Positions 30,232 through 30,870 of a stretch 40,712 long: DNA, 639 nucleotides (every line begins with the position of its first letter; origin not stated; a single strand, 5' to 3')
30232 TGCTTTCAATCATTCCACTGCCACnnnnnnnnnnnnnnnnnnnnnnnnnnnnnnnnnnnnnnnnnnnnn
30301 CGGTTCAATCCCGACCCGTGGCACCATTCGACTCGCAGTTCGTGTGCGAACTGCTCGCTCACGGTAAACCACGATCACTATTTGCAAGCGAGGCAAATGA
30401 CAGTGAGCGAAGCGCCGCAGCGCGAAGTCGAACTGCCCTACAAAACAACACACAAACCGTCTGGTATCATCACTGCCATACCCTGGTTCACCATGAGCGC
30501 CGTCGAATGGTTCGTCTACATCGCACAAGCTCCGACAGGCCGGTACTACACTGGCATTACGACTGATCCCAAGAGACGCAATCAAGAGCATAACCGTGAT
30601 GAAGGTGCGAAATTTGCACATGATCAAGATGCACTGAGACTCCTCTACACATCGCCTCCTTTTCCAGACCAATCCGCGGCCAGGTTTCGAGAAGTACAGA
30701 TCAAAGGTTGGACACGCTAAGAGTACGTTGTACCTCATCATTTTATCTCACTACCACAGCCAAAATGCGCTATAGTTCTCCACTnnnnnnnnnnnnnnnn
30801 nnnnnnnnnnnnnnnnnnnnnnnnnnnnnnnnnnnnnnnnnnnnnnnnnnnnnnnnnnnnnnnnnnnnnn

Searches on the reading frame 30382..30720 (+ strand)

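Call 10: search_protein_families(library=pfam, proteins=[window:30382-30720:+], max_evalue=10)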
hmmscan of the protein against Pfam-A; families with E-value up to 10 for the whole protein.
window:30382-30720:+ (112 aa): 1 family
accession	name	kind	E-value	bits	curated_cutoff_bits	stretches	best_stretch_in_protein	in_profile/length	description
PF01541.30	GIY-YIG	-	4.2e-11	43.4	22.6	1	43-112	2-73/78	GIY-YIG catalytic domain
